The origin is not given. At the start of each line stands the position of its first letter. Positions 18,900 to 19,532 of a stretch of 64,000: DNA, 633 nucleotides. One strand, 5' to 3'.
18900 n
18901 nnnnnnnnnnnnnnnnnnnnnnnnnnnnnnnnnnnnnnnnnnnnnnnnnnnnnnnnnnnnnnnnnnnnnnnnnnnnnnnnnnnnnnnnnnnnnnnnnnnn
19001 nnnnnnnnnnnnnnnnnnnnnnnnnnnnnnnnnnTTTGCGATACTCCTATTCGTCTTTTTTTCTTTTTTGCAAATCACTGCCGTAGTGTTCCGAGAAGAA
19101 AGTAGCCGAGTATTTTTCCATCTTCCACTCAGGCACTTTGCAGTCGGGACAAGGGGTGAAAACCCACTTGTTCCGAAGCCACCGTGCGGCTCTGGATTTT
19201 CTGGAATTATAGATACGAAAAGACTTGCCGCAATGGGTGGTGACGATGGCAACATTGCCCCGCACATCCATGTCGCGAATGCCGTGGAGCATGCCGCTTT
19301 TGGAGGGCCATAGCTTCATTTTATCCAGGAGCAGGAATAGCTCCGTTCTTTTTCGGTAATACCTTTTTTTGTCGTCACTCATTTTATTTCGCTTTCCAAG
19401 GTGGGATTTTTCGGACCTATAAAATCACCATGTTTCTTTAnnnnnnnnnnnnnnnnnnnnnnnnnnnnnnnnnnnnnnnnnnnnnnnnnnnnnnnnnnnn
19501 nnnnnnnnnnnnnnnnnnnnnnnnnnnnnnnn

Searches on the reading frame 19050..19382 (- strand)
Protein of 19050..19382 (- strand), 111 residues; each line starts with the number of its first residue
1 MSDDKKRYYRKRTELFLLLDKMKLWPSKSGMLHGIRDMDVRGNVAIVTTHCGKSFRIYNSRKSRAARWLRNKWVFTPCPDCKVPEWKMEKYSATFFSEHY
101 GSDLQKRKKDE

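Call 6: search_protein_families(library=pfam, proteins=[window:19050-19382:-], max_evalue=0.01)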
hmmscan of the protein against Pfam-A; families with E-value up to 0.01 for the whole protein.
window:19050-19382:- (111 aa): 0 families

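Call 7: search_protein_families(library=ncbifam, proteins=[window:19050-19382:-], max_evalue=0.01)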
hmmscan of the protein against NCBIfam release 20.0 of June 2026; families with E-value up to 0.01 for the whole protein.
window:19050-19382:- (111 aa): 2 families
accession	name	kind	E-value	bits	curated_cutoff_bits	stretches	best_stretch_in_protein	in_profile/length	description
TIGR03912.1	PylS_Nterm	equivalog_domain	2.4e-36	123.9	51.15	1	11-99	1-89/89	pyrrolysine--tRNA(Pyl) ligase small subunit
NF007083.1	PRK09537.1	equivalog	1.2e-18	67.4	550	1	12-98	3-89/425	pyrrolysine--tRNA(Pyl) ligase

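Call 8: find_homologous_proteins(query=window:19050-19382:-, max_evalue=0.001)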
Query window:19050-19382:- (111 aa): 231 proteins with E <= 0.001 among 231 candidates; the best 120 are listed.
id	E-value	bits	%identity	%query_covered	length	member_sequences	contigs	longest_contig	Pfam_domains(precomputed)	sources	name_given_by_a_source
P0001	1.2e-69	249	97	99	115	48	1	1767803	-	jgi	jgi:pyrrolysyl-tRNA synthetase-like protein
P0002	7.5e-53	195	73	96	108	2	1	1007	-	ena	-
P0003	9.6e-53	195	75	95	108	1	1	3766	-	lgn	-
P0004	1.4e-52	194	74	96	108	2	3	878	-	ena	-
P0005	5.3e-52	193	76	86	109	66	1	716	-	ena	-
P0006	1.0e-51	192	72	100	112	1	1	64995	-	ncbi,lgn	-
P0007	4.8e-51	189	70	97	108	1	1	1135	-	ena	-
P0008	7.4e-51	189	70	96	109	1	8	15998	-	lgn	-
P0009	1.4e-50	188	70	96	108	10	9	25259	-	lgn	-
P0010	1.7e-50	188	72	97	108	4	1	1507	-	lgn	-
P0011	2.0e-50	187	70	95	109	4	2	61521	-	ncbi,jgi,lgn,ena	-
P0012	2.2e-50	187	76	94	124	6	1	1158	-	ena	-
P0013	3.5e-50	187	72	98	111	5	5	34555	-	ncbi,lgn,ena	-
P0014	3.9e-50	187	73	97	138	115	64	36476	-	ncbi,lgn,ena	-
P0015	4.2e-50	186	72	94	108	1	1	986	-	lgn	-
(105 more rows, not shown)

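Call 11: find_related_loci(query=A1, collection=genome_contigs, flank=4000)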
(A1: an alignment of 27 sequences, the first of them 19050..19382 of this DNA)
Query A1 (111 aa) in genome_contigs; peptide patterns used: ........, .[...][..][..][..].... (x = any residue, [..] = any of these).
528 stretches matched a pattern; 499 encode a relative of the query (tblastn E <= 1e-3); the best 80 are kept; 80 distinct loci.
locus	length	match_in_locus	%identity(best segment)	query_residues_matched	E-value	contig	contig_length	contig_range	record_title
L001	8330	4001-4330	97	1-110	1e-71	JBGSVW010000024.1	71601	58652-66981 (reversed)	MAG: Anaerovoracaceae bacterium isolate JTS-AC466 k141_3348923, whole genome shotgun sequence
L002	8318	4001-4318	95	1-106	3e-68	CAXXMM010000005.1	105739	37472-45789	MAG: Anaerovoracaceae bacterium isolate 9a18b0be-3cd7-4579-855f-5da548aae6a9 genome assembly, contig: contig_5, whole ge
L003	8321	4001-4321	74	1-107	2e-55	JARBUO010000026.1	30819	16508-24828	MAG: Bacillota bacterium isolate L_E1_T20_C_bin.72 scaffold_1696, whole genome shotgun sequence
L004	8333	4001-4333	72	1-111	3e-55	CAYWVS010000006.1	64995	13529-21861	MAG TPA_asm: uncultured Anaerovorax sp. isolate SRP242652_co1_53 genome assembly, contig: NODE_385_length_64995_cov_11.5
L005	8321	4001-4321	73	2-108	8e-55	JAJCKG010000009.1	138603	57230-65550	Bacterium 210820-DFI.6.37 strain DFI.6.37 BCOECCGG_9, whole genome shotgun sequence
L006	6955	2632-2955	71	1-108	9e-55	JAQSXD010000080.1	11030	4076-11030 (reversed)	MAG: Bacillota bacterium isolate L_E1_T20_A_bin.112 scaffold_9667, whole genome shotgun sequence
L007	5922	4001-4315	73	1-105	2e-54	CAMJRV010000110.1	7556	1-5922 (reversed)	MAG: uncultured Firmicutes bacterium isolate SRR12377477_bin.4_metawrap_v1.3_MAG genome assembly, contig: SRR12377477_17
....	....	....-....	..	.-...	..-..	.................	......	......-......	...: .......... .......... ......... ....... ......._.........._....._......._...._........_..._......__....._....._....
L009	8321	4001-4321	70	1-107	8e-54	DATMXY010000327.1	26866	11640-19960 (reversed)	MAG TPA_asm: Anaerovoracaceae bacterium isolate SMAG_U13132 k141_5204, whole genome shotgun sequence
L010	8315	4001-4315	72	1-105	9e-54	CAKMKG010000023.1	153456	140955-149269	uncultured Firmicutes bacterium isolate OKU13 genome assembly, contig: MEGAHIT_co_assembly_000000005760, whole genome sh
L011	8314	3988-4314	74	1-111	2e-53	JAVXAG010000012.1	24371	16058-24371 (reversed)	MAG: Anaerovoracaceae bacterium isolate CGS5Y2-bin2 NODE_1788_length_24371_cov_31.879750, whole genome shotgun sequence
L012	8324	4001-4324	73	1-108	2e-53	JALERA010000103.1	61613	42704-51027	MAG: Bacillota bacterium isolate SUG257 k141_4691139, whole genome shotgun sequence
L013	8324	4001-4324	73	1-108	1e-53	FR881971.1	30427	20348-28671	Firmicutes bacterium CAG:238 genomic scaffold, scf275, whole genome shotgun sequence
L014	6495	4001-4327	71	1-109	9e-53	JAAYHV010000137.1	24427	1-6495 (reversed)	MAG: Clostridiales bacterium isolate AS09scLD_402 162243_AS09, whole genome shotgun sequence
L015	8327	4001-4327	71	1-111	5e-53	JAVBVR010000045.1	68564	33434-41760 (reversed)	MAG: Anaerovoracaceae bacterium isolate ZNE14_Bin14 all_Scaff010061, whole genome shotgun sequence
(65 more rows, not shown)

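Call 15: list_cluster_members(proteins=[window:19050-19382:-, window:18693-19034:-, P0001])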
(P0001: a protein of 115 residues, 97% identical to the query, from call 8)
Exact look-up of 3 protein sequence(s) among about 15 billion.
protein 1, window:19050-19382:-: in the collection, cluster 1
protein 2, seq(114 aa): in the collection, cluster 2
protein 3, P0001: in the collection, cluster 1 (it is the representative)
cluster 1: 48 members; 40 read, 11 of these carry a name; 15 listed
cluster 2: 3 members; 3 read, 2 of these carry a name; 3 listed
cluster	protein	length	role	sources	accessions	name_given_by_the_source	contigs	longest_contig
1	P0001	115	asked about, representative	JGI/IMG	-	pyrrolysyl-tRNA synthetase-like protein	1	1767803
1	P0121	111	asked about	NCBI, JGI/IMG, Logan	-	pyrrolysyl-tRNA synthetase-like protein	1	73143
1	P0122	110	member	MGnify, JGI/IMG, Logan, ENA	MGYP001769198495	FL=1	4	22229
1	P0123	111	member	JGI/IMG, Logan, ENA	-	pyrrolysyl-tRNA synthetase-like protein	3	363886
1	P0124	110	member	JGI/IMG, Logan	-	pyrrolysyl-tRNA synthetase-like protein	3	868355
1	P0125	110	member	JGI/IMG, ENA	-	pyrrolysyl-tRNA synthetase-like protein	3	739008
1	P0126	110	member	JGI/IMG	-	pyrrolysyl-tRNA synthetase-like protein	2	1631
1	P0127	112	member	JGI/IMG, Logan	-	pyrrolysyl-tRNA synthetase-like protein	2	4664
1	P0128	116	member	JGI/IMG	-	pyrrolysyl-tRNA synthetase-like protein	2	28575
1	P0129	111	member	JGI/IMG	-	pyrrolysyl-tRNA synthetase-like protein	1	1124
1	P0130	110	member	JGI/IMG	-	pyrrolysyl-tRNA synthetase-like protein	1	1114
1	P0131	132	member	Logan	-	-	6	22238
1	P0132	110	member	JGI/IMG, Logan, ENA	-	-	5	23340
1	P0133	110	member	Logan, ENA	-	-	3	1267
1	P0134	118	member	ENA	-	-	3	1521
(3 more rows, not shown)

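Call 16: find_encoding_contigs(protein=P0001, flank=3000, max_places=6)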
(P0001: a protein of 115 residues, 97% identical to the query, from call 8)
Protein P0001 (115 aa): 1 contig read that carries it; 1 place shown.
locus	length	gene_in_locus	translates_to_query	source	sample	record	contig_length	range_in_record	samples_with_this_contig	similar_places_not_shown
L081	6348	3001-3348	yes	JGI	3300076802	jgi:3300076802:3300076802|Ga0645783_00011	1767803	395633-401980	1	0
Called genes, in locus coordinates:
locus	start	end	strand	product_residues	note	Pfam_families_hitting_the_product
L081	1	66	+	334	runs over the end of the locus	PF04055:Radical_SAM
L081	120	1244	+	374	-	PF02655:ATP-grasp_3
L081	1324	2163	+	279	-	PF00152:tRNA-synt_2, PF01409:tRNA-synt_2d, PF17759:tRNA_synthFbeta (weak)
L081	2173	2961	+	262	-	PF21455:PylD_N, PF00208:ELFV_dehydrog (weak)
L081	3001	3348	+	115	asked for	-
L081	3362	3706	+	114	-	PF01588:tRNA_bind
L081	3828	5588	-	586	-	PF13185:GAF_2 (weak), PF00989:PAS (weak), PF00158:Sigma54_activat, PF01078:Mg_chelatase (faint), PF14532:Sigma54_activ_2, PF25601:AAA_lid_14, PF02954:HTH_8 (faint)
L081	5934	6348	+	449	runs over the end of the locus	PF00202:Aminotran_3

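Call 17: find_encoding_contigs(protein=P0123, flank=3000, max_places=6)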
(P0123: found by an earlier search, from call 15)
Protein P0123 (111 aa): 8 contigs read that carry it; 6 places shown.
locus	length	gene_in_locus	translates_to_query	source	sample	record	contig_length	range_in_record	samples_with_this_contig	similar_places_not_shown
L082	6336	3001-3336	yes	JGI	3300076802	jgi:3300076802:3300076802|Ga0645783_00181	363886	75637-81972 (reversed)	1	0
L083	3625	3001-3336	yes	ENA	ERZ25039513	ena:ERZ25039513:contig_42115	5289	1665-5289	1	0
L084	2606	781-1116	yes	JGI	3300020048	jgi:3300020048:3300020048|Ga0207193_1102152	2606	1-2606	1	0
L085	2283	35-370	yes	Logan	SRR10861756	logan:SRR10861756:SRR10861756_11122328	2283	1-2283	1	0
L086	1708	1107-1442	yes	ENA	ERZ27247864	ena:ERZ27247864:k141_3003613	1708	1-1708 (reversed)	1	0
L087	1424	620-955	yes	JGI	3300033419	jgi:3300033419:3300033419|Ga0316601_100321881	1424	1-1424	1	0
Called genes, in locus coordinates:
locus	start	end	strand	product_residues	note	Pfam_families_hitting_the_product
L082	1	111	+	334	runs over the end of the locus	PF04055:Radical_SAM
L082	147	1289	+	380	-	PF02655:ATP-grasp_3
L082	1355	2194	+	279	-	PF00152:tRNA-synt_2, PF01409:tRNA-synt_2d, PF17759:tRNA_synthFbeta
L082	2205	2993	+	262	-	PF21455:PylD_N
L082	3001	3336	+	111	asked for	-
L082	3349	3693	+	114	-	PF01588:tRNA_bind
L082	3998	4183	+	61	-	-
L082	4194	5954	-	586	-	PF13185:GAF_2 (weak), PF00989:PAS (weak), PF00158:Sigma54_activat, PF01078:Mg_chelatase (faint), PF14532:Sigma54_activ_2, PF25601:AAA_lid_14, PF02954:HTH_8 (faint)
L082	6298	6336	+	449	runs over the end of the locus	PF00202:Aminotran_3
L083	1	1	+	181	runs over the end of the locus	-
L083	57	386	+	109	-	-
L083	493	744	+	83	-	-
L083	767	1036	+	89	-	-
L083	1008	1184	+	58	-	-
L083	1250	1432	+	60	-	-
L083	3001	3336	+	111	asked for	-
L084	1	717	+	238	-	?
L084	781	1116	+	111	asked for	-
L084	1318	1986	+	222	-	-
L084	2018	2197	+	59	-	-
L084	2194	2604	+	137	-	?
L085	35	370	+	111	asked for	-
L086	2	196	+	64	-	?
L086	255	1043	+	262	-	PF21455:PylD_N, PF00208:ELFV_dehydrog (faint)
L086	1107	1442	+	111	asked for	-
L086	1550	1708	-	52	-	?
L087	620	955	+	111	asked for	-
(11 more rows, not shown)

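Call 18: find_encoding_contigs(protein=P0124, flank=3000, max_places=6)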
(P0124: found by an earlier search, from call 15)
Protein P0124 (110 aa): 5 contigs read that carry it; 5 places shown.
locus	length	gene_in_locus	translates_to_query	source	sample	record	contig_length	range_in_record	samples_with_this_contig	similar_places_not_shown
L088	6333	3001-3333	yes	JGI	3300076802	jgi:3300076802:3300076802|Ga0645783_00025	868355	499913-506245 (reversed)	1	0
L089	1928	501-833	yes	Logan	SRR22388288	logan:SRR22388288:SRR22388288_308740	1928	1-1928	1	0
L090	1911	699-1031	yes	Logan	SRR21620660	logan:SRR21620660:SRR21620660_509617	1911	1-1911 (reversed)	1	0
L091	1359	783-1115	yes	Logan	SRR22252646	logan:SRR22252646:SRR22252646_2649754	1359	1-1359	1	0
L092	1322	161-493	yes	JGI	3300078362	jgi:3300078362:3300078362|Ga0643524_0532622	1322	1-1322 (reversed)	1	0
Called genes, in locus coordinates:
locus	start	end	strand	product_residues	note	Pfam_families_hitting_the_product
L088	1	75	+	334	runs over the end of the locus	PF04055:Radical_SAM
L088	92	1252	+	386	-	PF02655:ATP-grasp_3, PF07478:Dala_Dala_lig_C (weak)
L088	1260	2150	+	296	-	PF01409:tRNA-synt_2d, PF00152:tRNA-synt_2, PF17759:tRNA_synthFbeta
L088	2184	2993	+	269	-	PF21455:PylD_N, PF00208:ELFV_dehydrog (weak)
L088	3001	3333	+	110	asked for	-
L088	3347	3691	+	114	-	PF01588:tRNA_bind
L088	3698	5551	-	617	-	PF00989:PAS (weak), PF00158:Sigma54_activat, PF01078:Mg_chelatase (faint), PF14532:Sigma54_activ_2, PF07728:AAA_5 (weak), PF25601:AAA_lid_14, PF02954:HTH_8 (faint)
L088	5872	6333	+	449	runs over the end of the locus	PF00202:Aminotran_3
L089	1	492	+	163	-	?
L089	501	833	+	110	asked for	-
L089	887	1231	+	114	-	PF01588:tRNA_bind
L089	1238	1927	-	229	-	?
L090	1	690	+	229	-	?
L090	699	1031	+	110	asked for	-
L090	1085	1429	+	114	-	PF01588:tRNA_bind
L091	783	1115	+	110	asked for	-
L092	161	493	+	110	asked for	-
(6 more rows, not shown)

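Call 19: find_encoding_contigs(protein=P0122, flank=3000, max_places=8)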
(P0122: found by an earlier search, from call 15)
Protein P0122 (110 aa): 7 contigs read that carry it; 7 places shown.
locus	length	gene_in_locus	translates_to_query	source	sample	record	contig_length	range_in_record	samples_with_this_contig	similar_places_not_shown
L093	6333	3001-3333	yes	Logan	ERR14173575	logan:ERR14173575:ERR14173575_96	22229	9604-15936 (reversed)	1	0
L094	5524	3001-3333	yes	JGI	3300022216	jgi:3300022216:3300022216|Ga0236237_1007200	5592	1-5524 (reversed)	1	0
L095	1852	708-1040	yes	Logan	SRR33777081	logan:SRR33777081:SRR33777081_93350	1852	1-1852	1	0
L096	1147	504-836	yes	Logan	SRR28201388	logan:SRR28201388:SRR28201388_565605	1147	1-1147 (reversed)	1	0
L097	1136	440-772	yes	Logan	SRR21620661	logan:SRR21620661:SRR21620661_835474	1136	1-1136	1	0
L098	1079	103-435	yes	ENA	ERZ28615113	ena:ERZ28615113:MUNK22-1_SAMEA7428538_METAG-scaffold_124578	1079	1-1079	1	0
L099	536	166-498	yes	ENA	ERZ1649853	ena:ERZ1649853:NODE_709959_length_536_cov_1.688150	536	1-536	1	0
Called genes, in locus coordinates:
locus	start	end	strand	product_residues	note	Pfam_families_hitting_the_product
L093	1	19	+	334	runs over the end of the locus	PF04055:Radical_SAM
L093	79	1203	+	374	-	PF02655:ATP-grasp_3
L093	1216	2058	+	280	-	PF00152:tRNA-synt_2 (weak), PF01409:tRNA-synt_2d (faint), PF17759:tRNA_synthFbeta (weak)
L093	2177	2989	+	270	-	PF21455:PylD_N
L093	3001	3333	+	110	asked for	-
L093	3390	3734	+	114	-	PF01588:tRNA_bind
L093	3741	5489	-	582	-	PF00989:PAS (weak), PF00158:Sigma54_activat, PF14532:Sigma54_activ_2, PF07728:AAA_5 (weak), PF25601:AAA_lid_14, PF02954:HTH_8 (weak)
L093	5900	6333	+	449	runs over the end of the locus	PF00202:Aminotran_3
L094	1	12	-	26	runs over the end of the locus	?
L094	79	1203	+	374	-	PF02655:ATP-grasp_3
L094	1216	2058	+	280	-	PF00152:tRNA-synt_2 (weak), PF01409:tRNA-synt_2d (faint), PF17759:tRNA_synthFbeta (weak)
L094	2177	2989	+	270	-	PF21455:PylD_N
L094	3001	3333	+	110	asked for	-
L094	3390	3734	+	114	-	PF01588:tRNA_bind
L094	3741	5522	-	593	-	PF00989:PAS (weak), PF00158:Sigma54_activat, PF14532:Sigma54_activ_2, PF07728:AAA_5 (weak), PF25601:AAA_lid_14, PF02954:HTH_8 (weak)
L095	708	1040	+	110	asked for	-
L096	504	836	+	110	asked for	-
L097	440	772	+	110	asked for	-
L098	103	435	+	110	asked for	-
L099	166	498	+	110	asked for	-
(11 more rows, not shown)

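Call 20: find_encoding_contigs(protein=P0125, flank=3000, max_places=8)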
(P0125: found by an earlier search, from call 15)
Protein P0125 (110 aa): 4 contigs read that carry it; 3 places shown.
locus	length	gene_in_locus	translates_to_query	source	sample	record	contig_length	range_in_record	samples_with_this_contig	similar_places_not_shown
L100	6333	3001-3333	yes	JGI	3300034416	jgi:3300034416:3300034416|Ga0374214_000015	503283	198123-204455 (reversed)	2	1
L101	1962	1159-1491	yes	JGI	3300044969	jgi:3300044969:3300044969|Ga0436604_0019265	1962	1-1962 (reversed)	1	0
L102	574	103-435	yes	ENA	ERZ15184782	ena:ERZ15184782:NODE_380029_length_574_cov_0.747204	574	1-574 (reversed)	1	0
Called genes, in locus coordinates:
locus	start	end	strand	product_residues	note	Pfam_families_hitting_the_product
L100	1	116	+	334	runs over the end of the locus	PF04055:Radical_SAM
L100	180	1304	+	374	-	PF02655:ATP-grasp_3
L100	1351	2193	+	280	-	PF17759:tRNA_synthFbeta, PF00152:tRNA-synt_2, PF01409:tRNA-synt_2d (weak)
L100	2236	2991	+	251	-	PF21455:PylD_N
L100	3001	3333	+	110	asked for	-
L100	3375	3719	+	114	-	PF01588:tRNA_bind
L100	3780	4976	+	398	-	PF13280:WYL (weak)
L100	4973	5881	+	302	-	-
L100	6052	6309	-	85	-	-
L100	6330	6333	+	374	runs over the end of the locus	PF01145:Band_7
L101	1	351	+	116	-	?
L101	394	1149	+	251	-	PF21455:PylD_N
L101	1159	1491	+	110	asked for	-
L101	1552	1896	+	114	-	PF01588:tRNA_bind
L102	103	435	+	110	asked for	-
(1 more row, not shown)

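Call 21: find_encoding_contigs(protein=P0131, flank=3000, max_places=8)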
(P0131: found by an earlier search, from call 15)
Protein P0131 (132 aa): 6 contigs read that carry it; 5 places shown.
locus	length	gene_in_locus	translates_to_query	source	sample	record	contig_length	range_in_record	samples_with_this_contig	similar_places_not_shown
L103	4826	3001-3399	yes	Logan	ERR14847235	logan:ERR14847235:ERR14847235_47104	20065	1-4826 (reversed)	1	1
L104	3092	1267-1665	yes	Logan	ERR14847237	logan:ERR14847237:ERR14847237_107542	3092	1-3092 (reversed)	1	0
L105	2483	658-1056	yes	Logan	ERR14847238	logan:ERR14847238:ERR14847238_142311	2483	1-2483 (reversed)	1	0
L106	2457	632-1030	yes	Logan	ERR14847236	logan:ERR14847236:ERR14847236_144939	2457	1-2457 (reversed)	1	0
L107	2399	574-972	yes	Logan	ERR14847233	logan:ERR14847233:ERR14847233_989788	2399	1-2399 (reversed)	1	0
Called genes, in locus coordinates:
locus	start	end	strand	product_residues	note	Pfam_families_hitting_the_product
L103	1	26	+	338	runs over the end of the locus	PF04055:Radical_SAM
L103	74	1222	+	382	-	PF21360:PylC-like_N (weak), PF02655:ATP-grasp_3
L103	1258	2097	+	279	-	PF01409:tRNA-synt_2d (weak), PF00152:tRNA-synt_2, PF17759:tRNA_synthFbeta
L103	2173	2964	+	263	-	PF21455:PylD_N, PF02254:TrkA_N (faint), PF00208:ELFV_dehydrog (weak), PF01262:AlaDh_PNT_C (weak)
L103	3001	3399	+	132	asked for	-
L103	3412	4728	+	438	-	PF03553:Na_H_antiporter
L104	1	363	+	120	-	?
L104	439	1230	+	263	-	PF21455:PylD_N, PF02254:TrkA_N (faint), PF00208:ELFV_dehydrog (weak), PF01262:AlaDh_PNT_C (weak)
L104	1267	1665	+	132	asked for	-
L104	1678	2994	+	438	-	PF03553:Na_H_antiporter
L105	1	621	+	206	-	?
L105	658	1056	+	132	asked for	-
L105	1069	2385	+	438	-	PF03553:Na_H_antiporter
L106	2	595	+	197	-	?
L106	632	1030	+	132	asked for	-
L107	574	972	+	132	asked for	-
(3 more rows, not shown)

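Call 22: find_encoding_contigs(protein=P0132, flank=3000, max_places=8)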
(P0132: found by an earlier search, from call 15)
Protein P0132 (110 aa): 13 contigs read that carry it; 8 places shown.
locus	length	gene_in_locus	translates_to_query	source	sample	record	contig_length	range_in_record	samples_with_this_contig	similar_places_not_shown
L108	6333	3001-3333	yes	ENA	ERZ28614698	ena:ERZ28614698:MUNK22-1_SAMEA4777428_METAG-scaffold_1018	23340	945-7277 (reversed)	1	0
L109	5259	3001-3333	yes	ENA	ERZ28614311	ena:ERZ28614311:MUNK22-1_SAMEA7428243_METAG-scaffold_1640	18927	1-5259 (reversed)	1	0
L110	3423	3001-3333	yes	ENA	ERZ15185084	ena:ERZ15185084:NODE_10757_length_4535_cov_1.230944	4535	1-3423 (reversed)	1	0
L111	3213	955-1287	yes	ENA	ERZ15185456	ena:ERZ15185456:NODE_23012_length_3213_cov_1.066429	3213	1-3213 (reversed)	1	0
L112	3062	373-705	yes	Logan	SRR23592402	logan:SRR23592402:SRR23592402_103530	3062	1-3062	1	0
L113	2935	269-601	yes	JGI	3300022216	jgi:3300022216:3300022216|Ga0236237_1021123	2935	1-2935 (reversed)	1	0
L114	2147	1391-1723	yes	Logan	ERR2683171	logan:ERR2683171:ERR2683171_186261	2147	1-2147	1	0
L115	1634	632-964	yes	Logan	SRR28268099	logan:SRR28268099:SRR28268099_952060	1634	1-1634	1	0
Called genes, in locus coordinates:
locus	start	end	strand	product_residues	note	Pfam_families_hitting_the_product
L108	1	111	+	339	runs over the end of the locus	PF04055:Radical_SAM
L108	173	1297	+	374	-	PF21360:PylC-like_N (weak), PF02655:ATP-grasp_3, PF07478:Dala_Dala_lig_C (weak), PF15632:ATPgrasp_Ter (faint)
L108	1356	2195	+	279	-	PF01409:tRNA-synt_2d, PF00152:tRNA-synt_2, PF17759:tRNA_synthFbeta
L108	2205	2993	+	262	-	PF21455:PylD_N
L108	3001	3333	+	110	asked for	-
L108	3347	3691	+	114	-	PF01588:tRNA_bind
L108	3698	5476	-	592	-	PF00989:PAS (weak), PF00158:Sigma54_activat, PF01078:Mg_chelatase (faint), PF14532:Sigma54_activ_2, PF07728:AAA_5 (weak), PF25601:AAA_lid_14, PF02954:HTH_8 (weak)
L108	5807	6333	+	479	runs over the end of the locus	PF00202:Aminotran_3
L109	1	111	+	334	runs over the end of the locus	PF04055:Radical_SAM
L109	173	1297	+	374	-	PF21360:PylC-like_N (weak), PF02655:ATP-grasp_3, PF07478:Dala_Dala_lig_C (weak), PF15632:ATPgrasp_Ter (faint)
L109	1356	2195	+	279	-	PF01409:tRNA-synt_2d, PF00152:tRNA-synt_2, PF17759:tRNA_synthFbeta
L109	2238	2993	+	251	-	PF21455:PylD_N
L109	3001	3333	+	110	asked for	-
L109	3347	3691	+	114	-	PF01588:tRNA_bind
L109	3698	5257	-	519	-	?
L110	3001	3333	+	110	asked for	-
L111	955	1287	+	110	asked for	-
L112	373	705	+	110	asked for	-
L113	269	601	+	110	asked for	-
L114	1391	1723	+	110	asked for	-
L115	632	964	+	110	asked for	-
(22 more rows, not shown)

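Call 50: search_solved_structures(query=window:19050-19382:-, max_evalue=0.001, show_alignments=1)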
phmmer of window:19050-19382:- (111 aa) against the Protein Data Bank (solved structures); distinct sequences matched with E-value up to 0.001: 2.
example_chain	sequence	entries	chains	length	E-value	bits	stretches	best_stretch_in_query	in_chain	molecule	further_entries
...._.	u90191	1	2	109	4.9e-08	36.3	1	11-92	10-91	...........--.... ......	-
5v6x_A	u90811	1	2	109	2.1e-07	34.2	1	12-92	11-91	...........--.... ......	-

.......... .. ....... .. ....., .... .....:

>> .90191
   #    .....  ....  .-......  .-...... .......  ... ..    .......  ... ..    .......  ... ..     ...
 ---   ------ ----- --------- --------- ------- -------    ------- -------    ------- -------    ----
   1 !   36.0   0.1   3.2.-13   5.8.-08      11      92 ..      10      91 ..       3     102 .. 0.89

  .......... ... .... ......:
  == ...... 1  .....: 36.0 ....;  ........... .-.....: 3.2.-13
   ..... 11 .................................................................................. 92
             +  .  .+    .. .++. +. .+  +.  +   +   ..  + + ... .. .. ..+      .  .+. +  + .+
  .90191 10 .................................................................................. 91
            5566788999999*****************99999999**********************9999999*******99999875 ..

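Call 53: find_related_loci(query=window:19050-19382:-, collection=metagenome_contigs, flank=1500)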
Query window:19050-19382:- (111 aa) in metagenome_contigs; peptide patterns used: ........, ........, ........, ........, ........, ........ (x = any residue, [..] = any of these).
150 stretches matched a pattern; 20 encode a relative of the query (tblastn E <= 1e-3); 20 distinct loci.
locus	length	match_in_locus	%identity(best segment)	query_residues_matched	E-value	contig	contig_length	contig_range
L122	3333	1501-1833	95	1-111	2e-72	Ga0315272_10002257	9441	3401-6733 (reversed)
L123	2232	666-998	97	1-111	8e-74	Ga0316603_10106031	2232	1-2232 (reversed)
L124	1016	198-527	94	1-110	1e-75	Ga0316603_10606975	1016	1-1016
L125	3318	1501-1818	95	1-106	2e-68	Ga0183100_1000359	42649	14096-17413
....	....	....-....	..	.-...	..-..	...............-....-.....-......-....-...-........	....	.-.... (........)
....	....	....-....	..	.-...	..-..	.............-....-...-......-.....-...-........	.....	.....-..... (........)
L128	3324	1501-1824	73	1-108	2e-54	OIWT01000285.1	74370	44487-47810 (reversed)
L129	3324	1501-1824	73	1-108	2e-54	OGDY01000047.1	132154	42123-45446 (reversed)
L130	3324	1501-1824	73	1-108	1e-54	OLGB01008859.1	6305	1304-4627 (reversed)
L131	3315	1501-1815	72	4-108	3e-53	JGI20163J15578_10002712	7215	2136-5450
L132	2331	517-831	71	1-105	2e-52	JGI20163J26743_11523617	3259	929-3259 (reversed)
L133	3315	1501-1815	71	1-105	2e-52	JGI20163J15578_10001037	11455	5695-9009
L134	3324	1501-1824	69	1-108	5e-52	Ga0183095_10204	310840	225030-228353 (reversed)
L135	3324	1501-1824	69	1-108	5e-52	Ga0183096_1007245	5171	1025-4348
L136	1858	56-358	71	8-108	9e-52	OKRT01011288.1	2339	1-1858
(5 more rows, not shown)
